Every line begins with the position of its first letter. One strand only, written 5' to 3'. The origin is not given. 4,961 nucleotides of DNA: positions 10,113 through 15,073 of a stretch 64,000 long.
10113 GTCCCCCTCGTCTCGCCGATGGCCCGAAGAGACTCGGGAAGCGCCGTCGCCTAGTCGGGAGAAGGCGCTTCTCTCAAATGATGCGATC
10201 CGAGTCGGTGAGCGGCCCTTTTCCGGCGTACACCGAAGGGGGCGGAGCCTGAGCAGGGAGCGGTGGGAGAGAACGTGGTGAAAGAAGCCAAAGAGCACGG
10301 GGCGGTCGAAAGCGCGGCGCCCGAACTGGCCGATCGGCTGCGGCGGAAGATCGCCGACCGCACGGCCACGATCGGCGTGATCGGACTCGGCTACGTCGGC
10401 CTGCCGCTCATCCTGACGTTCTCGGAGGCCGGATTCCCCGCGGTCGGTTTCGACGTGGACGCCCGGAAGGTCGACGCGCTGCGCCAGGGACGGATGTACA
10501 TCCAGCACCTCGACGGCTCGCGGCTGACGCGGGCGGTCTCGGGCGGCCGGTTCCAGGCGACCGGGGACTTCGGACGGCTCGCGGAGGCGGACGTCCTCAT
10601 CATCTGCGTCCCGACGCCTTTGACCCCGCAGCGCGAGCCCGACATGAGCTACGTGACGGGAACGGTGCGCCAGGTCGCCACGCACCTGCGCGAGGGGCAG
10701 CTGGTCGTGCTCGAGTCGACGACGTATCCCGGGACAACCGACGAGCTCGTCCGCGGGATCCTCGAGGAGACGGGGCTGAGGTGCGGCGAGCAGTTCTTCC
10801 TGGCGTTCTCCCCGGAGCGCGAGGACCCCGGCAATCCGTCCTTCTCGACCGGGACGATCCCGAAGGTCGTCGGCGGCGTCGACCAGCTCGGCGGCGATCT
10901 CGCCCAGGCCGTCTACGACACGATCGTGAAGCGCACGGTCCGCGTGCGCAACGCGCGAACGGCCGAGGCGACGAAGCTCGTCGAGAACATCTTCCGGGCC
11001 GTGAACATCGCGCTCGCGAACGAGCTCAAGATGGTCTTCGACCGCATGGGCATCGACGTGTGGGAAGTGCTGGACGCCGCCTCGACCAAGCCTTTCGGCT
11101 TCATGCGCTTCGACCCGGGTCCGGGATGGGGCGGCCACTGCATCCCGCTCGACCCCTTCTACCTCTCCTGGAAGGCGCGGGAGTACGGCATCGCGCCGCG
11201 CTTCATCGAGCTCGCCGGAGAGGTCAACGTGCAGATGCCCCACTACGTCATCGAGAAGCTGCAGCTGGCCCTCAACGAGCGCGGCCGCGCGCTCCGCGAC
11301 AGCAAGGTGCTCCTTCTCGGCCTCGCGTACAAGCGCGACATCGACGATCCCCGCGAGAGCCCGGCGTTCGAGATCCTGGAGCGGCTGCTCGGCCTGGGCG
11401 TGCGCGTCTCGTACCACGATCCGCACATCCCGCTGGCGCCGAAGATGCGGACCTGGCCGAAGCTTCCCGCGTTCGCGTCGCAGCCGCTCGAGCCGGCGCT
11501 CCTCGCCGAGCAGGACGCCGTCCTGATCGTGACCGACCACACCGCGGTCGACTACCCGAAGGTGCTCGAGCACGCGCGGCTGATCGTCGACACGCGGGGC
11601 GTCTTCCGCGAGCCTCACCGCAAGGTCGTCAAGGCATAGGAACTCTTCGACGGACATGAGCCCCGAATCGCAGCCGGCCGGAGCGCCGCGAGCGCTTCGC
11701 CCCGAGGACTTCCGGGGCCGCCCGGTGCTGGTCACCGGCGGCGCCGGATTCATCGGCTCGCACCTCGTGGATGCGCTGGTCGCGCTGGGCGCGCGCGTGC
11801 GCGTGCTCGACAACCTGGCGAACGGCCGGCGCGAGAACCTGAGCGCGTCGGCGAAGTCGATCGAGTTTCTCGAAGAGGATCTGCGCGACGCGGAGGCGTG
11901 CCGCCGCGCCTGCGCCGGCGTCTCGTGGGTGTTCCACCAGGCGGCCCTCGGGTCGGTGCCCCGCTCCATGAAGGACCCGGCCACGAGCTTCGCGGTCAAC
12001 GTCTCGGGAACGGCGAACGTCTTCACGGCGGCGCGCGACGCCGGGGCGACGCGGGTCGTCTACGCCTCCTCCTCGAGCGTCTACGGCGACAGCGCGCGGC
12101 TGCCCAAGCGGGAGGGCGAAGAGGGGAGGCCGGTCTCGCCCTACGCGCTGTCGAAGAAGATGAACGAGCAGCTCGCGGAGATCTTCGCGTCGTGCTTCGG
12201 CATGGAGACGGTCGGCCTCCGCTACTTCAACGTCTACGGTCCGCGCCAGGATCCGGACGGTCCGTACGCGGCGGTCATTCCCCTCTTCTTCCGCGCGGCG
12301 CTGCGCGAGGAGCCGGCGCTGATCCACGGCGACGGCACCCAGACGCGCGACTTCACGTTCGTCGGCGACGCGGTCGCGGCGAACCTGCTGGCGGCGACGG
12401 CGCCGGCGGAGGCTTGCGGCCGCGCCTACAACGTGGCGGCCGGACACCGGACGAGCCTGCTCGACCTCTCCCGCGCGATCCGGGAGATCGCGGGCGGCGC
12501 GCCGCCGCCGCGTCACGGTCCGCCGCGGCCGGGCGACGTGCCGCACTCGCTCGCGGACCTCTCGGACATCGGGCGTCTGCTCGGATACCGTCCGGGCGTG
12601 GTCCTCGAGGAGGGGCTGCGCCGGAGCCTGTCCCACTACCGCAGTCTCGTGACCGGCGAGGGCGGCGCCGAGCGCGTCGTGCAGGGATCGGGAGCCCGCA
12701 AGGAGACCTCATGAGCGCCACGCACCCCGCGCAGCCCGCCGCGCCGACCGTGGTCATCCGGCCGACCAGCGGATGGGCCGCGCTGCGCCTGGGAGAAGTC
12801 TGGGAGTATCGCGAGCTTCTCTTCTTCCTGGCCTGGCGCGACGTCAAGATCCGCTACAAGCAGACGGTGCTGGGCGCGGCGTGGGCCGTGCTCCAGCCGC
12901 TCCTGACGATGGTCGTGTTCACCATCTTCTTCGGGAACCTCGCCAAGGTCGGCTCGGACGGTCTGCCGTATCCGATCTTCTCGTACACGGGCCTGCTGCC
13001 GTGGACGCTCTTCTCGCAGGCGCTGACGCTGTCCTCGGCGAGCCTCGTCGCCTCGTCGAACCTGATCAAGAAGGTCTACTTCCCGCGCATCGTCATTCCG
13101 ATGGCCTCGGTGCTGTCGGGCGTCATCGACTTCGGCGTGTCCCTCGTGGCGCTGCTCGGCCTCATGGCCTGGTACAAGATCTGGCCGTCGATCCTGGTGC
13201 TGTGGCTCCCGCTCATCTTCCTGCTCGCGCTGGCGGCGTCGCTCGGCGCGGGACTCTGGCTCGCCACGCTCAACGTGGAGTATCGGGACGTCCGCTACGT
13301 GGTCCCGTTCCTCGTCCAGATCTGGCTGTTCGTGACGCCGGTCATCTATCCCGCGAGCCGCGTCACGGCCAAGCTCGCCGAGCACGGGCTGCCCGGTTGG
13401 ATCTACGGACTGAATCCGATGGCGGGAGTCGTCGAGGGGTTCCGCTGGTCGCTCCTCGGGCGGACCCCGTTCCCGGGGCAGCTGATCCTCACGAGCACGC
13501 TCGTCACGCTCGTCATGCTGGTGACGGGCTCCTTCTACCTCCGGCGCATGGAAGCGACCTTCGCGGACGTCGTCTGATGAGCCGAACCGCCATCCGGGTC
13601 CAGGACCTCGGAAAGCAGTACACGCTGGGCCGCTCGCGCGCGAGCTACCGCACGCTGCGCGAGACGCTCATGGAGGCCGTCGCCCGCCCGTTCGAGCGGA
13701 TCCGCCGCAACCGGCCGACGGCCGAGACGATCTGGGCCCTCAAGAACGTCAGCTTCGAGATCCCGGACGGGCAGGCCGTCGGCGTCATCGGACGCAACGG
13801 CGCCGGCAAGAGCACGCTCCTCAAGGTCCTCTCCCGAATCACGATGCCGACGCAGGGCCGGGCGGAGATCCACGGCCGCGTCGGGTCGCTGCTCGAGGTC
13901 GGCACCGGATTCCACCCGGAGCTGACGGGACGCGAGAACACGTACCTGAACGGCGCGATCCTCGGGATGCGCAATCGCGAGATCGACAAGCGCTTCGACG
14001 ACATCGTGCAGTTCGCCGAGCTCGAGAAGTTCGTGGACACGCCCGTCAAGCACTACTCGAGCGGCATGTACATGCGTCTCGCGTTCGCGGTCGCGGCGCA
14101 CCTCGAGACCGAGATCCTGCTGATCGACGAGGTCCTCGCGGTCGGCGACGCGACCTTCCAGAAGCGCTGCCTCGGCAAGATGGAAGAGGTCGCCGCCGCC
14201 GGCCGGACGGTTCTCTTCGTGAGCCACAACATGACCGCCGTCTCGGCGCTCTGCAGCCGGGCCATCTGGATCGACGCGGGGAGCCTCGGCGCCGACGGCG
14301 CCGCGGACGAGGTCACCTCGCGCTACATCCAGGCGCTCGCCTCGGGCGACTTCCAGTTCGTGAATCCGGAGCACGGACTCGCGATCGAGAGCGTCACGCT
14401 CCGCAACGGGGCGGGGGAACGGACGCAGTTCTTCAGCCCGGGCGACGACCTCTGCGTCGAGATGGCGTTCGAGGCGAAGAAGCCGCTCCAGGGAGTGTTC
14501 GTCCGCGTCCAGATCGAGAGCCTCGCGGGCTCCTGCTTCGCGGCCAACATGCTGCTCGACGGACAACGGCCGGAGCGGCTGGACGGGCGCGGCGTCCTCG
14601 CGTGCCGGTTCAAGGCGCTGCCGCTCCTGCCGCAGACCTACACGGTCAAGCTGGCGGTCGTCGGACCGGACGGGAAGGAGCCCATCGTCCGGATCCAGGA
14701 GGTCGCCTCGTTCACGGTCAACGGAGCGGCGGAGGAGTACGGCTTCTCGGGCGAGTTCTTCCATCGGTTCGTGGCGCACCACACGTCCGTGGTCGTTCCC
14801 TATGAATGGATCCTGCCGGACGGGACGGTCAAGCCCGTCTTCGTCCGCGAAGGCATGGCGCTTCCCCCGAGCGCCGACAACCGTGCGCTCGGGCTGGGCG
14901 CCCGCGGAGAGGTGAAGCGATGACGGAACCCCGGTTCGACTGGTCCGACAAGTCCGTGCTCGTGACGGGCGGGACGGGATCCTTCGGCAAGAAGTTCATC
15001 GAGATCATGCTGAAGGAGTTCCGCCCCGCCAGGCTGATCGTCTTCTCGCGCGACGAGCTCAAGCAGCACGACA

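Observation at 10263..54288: A 42-kb, ~36-gene single-strand polysaccharide operon stitched together by overlapping stop/start codons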

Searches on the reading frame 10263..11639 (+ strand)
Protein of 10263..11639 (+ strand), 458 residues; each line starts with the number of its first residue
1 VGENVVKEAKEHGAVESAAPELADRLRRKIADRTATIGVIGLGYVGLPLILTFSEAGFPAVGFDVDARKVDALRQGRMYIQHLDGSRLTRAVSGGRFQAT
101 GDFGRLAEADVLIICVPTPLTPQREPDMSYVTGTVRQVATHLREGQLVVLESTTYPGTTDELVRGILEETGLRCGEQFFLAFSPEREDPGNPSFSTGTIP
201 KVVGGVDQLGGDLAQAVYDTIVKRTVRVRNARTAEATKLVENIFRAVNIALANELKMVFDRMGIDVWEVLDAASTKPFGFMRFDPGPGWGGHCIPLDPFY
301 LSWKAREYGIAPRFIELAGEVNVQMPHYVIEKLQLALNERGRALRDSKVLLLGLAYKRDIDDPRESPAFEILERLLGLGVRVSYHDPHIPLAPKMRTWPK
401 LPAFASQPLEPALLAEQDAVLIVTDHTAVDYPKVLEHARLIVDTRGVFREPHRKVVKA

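Call 6: search_protein_families(library=pfam, proteins=[window:10263-11639:+], max_evalue=0.001)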
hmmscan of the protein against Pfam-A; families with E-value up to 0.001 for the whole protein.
window:10263-11639:+ (458 aa): 4 families
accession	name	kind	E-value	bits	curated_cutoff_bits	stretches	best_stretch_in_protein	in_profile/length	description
PF03721.20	UDPG_MGDP_dh_N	-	3e-43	148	27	1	36-208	2-177/187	UDP-glucose/GDP-mannose dehydrogenase family, NAD binding domain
PF00984.24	UDPG_MGDP_dh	-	4e-32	110.6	25.4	1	232-322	1-92/94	UDP-glucose/GDP-mannose dehydrogenase family, central domain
PF03720.21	UDPG_MGDP_dh_C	-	1.5e-18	67.5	30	1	350-449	1-102/103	UDP-glucose/GDP-mannose dehydrogenase family, UDP binding domain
PF03446.21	NAD_binding_2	-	2e-07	31.6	21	1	36-165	1-106/161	NAD binding domain of 6-phosphogluconate dehydrogenase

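Call 13: search_protein_families(library=ncbifam, proteins=[window:10263-11639:+], max_evalue=0.01)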
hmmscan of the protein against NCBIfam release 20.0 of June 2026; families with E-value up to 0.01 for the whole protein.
window:10263-11639:+ (458 aa): 11 families
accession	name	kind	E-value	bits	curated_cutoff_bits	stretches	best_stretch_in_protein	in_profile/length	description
TIGR03026.1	NDP-sugDHase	subfamily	1e-123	413.2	189.8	1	36-446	2-413/413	nucleotide sugar dehydrogenase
NF040825.1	UDPMaNacDH_Arch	equivalog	4.3e-81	272.9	750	1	36-454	2-407/418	UDP-N-acetyl-D-mannosamine dehydrogenase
NF008286.0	PRK11064.1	equivalog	4.4e-75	252.9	459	1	35-449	4-420/420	UDP-N-acetyl-D-mannosamine dehydrogenase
NF011729.0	PRK15182.1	equivalog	3.4e-58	197.4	592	1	36-390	8-358/425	Vi polysaccharide biosynthesis UDP-N-acetylglucosamine C-6 dehydrogenase TviB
NF041297.1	UDPGDh_AglM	equivalog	1.4e-51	175.8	670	1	37-429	3-395/429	UDP-glucose 6-dehydrogenase AglM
NF047673.2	TeichurnBiosyTuaD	equivalog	1.2e-39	136.7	700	1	37-449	4-415/439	UDP-glucose 6-dehydrogenase TuaD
NF011631.0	PRK15057.1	equivalog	1.4e-06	27.7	757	1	37-299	3-259/388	UDP-glucose 6-dehydrogenase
TIGR01505.1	tartro_sem_red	equivalog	1.9e-05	24.1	340.75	1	37-272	2-203/291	2-hydroxy-3-oxopropionate reductase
NF043037.1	ThreonDh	equivalog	0.00028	20.4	350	0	35-75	3-43/297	L-threonate dehydrogenase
NF008592.0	PRK11559.1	equivalog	0.0003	20.2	397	0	190-272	125-206/296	2-hydroxy-3-oxopropionate reductase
NF012005.0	PRK15461.1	equivalog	0.0094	15.2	348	0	35-75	2-42/298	sulfolactaldehyde 3-reductase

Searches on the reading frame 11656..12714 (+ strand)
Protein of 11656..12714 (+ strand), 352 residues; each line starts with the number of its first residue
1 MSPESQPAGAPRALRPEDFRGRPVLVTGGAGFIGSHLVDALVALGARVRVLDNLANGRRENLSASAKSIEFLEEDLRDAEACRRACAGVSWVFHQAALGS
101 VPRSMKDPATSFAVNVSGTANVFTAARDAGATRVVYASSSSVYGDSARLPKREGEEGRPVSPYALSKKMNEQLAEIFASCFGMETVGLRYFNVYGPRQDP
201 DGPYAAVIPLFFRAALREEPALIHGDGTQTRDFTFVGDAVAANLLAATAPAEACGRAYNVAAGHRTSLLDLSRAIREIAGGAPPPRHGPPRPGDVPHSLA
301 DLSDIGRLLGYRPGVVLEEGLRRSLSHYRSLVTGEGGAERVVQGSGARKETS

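Call 6: search_protein_families(library=pfam, proteins=[window:11656-12714:+], max_evalue=0.001)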
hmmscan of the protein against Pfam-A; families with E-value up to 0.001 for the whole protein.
window:11656-12714:+ (352 aa): 9 families
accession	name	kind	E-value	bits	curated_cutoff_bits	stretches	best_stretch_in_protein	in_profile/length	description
PF01370.27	Epimerase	-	2.2e-62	211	20.9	1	24-261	1-240/240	NAD dependent epimerase/dehydratase family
PF16363.11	GDP_Man_Dehyd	-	8.6e-52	177.1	27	1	25-323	1-331/332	GDP-mannose 4,6 dehydratase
PF01073.25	3Beta_HSD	-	4.6e-30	105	22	1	25-249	1-231/280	3-beta hydroxysteroid dehydrogenase/isomerase family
PF02719.21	Polysacc_synt_2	-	1.4e-15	57.7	20.2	1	24-280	1-248/293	Polysaccharide biosynthesis protein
PF04321.23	RmlD_sub_bind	-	4e-12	46.2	27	1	24-279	3-231/287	RmlD substrate binding domain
PF13460.12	NAD_binding_10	-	5.6e-10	39.8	27.2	1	28-171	1-128/184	NAD(P)H-binding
PF07993.18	NAD_binding_4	-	1.5e-08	34.6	20.1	1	79-175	79-189/258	Male sterility protein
PF05368.20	NmrA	-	1.1e-07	32.2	27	1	24-139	5-107/298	NmrA-like family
PF00106.31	adh_short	-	2.4e-05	24.3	26.6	1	24-89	3-71/195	short chain dehydrogenase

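Call 72: search_protein_families(library=ncbifam, proteins=[window:11656-12714:+], max_evalue=1e-8)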
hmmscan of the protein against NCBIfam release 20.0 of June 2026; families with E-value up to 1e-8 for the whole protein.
window:11656-12714:+ (352 aa): 23 families
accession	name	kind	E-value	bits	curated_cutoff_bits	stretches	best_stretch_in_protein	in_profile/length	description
NF011728.1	PRK15181.1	equivalog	1e-75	254.9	760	1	24-328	18-337/348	Vi polysaccharide biosynthesis UDP-N-acetylglucosaminuronic acid C-4 epimerase TviC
TIGR04180.1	EDH_00030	hypoth_equivalog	7.9e-51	172.9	475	1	24-280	1-257/297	NAD-dependent 4,6-dehydratase LegB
TIGR01179.1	galE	equivalog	1.1e-49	169.1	262.3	1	24-324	2-321/332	UDP-glucose 4-epimerase GalE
TIGR01181.1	dTDP_gluc_dehyt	equivalog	4.3e-40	137.8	365.1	1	24-329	2-312/321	dTDP-glucose 4,6-dehydratase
TIGR02197.1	heptose_epim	equivalog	7.7e-38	130.4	274.6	1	24-280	1-261/316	ADP-glyceromanno-heptose 6-epimerase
NF007956.0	PRK10675.1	subfamily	5.1e-34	117.9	394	1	24-319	3-320/338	UDP-glucose 4-epimerase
NF042422.1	oxyalk_red_OleD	equivalog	1.4e-25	90.4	580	1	24-280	3-251/329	2-alkyl-3-oxoalkanoate reductase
TIGR03466.1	HpnA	hypoth_equivalog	6.8e-25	87.6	367.65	1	23-207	2-184/327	hopanoid-associated sugar epimerase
NF007582.0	PRK10217.1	equivalog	7.7e-23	81.1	698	1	22-328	2-331/355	dTDP-glucose 4,6-dehydratase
NF008360.0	PRK11150.1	equivalog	6.5e-22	78.1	452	1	24-275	2-250/310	ADP-glyceromanno-heptose 6-epimerase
NF007490.0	PRK10084.1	subfamily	8.8e-20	71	649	1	24-328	3-334/361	dTDP-glucose 4,6-dehydratase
NF042423.1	oxyalk_red_Shew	equivalog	4.7e-19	68.6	580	1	23-263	10-241/331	2-alkyl-3-oxoalkanoate reductase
NF052578.1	StrlDmthSdmBMthl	equivalog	8.4e-19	68.5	600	1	24-283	3-249/328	sterol demethylase protein SdmB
NF047922.1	GDPFucSynFcl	equivalog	2.2e-16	60.2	500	1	24-328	5-301/308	GDP-L-fucose synthase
TIGR02622.1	CDP_4_6_dhtase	equivalog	2e-15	56.8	278.45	1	19-182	2-173/352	CDP-glucose 4,6-dehydratase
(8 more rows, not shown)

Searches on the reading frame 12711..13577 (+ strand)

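Call 7: search_protein_families(library=pfam, proteins=[window:12711-13577:+], max_evalue=0.001)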
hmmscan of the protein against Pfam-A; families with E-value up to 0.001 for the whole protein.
window:12711-13577:+ (288 aa): 1 family
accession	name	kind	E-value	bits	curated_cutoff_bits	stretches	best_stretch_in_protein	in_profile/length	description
PF01061.29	ABC2_membrane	-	3.3e-16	59.9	26.9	1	36-248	2-210/211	ABC-2 type transporter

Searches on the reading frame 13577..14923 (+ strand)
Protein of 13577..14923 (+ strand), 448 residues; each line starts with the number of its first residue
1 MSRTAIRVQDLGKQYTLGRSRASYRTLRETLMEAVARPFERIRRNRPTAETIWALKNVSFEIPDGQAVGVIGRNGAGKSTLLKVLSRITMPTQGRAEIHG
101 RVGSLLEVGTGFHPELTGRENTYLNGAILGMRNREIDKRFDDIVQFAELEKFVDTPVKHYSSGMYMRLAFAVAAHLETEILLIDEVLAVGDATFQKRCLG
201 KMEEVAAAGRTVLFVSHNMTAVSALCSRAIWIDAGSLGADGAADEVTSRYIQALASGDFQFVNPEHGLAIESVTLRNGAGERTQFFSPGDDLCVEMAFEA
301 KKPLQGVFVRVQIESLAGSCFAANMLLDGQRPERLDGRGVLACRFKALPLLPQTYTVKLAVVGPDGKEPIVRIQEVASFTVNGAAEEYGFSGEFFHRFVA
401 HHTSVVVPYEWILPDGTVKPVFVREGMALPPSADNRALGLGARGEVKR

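Call 7: search_protein_families(library=pfam, proteins=[window:13577-14923:+], max_evalue=0.001)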
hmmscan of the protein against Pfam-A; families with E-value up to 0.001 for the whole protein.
window:13577-14923:+ (448 aa): 4 families
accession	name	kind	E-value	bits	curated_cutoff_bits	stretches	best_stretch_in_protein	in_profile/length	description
PF00005.33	ABC_tran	-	3.7e-22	79.9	25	1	55-186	1-135/137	ABC transporter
PF14524.12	Wzt_C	-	1.1e-13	51.8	30.4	1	266-390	8-140/143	Wzt C-terminal domain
PF13304.12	AAA_21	-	6.8e-05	23.5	27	1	69-88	3-22/304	AAA domain, putative AbiEii toxin, Type IV TA system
PF13555.12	AAA_29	-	0.00094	19.3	27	0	60-93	17-50/61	P-loop containing region of AAA domain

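Call 11: find_encoding_contigs(protein=window:13577-14923:+, flank=10000, max_places=6)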
Protein window:13577-14923:+ (448 aa): 2 contigs read that carry it; 2 places shown.
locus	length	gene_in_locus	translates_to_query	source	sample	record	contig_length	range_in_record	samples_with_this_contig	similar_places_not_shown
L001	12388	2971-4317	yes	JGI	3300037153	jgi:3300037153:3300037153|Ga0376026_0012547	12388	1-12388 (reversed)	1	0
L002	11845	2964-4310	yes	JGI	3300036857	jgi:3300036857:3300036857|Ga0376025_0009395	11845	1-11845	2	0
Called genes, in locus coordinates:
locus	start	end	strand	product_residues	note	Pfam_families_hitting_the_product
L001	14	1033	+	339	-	PF03721:UDPG_MGDP_dh_N, PF00984:UDPG_MGDP_dh, PF03720:UDPG_MGDP_dh_C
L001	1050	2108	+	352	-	PF00106:adh_short (faint), PF04321:RmlD_sub_bind, PF05368:NmrA, PF01073:3Beta_HSD, PF01370:Epimerase, PF02719:Polysacc_synt_2, PF13460:NAD_binding_10, PF16363:GDP_Man_Dehyd, +1 more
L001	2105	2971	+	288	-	PF01061:ABC2_membrane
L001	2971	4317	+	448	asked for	PF00005:ABC_tran, PF13304:AAA_21 (faint), PF14524:Wzt_C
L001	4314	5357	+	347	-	PF04321:RmlD_sub_bind, PF05368:NmrA, PF08659:KR (weak), PF01073:3Beta_HSD, PF01370:Epimerase, PF02719:Polysacc_synt_2, PF13460:NAD_binding_10, PF16363:GDP_Man_Dehyd, +1 more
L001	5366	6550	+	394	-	PF01041:DegT_DnrJ_EryC1, PF00155:Aminotran_1_2 (weak)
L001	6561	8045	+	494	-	-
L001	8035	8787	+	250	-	PF13489:Methyltransf_23, PF13847:Methyltransf_31 (weak), PF08241:Methyltransf_11, PF08242:Methyltransf_12, PF13649:Methyltransf_25 (weak)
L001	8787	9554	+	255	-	PF02348:CTP_transf_3, PF12804:NTP_transf_3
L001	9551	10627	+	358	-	PF04101:Glyco_tran_28_C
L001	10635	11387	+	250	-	PF00551:Formyl_trans_N, PF18216:N_formyltrans_C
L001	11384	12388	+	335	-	?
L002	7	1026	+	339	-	PF03721:UDPG_MGDP_dh_N, PF00984:UDPG_MGDP_dh, PF03720:UDPG_MGDP_dh_C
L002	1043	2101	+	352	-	PF00106:adh_short (faint), PF04321:RmlD_sub_bind, PF05368:NmrA, PF01073:3Beta_HSD, PF01370:Epimerase, PF02719:Polysacc_synt_2, PF13460:NAD_binding_10, PF16363:GDP_Man_Dehyd, +1 more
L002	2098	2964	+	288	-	PF01061:ABC2_membrane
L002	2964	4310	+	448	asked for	PF00005:ABC_tran, PF13304:AAA_21 (faint), PF14524:Wzt_C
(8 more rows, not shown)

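Call 72: search_protein_families(library=ncbifam, proteins=[window:13577-14923:+], max_evalue=1e-8)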
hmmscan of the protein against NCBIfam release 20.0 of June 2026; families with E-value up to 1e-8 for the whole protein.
window:13577-14923:+ (448 aa): 136 families (the best 25 are shown)
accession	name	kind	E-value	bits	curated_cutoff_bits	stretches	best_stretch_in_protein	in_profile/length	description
NF010065.0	PRK13545.1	equivalog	3.6e-61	207.5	538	1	47-254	32-238/549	teichoic acids export protein ATP-binding subunit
NF050108.1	galactan_ABC_ATP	equivalog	8.1e-55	185.7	400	1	24-250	17-240/244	galactan export ABC transporter ATP-binding subunit Wzt/RfbE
NF010066.0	PRK13546.1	equivalog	1e-49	169.3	320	1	48-254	33-238/264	teichoic acids export ABC transporter ATP-binding subunit TagH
TIGR01188.1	drrA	subfamily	1.2e-32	113.5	312.45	1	52-249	6-214/302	daunorubicin resistance ABC transporter, ATP-binding protein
TIGR04521.1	ECF_ATPase_2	equivalog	1.2e-24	86.8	330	2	129-249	113-235/279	energy-coupling factor transporter ATPase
NF010059.0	PRK13536.1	equivalog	5.6e-24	84.5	549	1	55-247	59-262/342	nodulation factor ABC transporter ATP-binding protein NodI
NF010060.0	PRK13537.1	equivalog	7.3e-24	84.2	521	1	54-249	30-236/314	nodulation factor ABC transporter ATP-binding protein NodI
TIGR01288.1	nodI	equivalog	4.6e-23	81.7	424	1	56-246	21-222/303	nodulation factor ABC transporter ATP-binding protein NodI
TIGR04520.1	ECF_ATPase_1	equivalog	2.7e-22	79.5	315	2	50-100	13-63/269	energy-coupling factor transporter ATPase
NF008409.0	PRK11231.1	equivalog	2.1e-21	76.4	375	2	133-249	112-228/255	Fe(3+) dicitrate ABC transporter ATP-binding protein FecE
TIGR01166.1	cbiO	subfamily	3.3e-21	75.6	211.8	2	129-219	97-187/190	cobalt ABC transporter, ATP-binding protein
TIGR02673.1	FtsE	equivalog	8.4e-21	74.6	264.85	1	50-101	13-64/214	cell division ATP-binding protein FtsE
TIGR03375.1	type_I_sec_LssB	subfamily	3.1e-20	72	693.1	1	52-100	480-528/696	type I secretion system permease/ATPase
NF010068.0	PRK13548.1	equivalog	1.7e-19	70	261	1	55-101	21-67/261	heme ABC transporter ATP-binding protein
TIGR00968.1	3a0106s01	subfamily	2.5e-19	69.7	342.75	1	53-249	14-221/237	sulfate ABC transporter ATP-binding protein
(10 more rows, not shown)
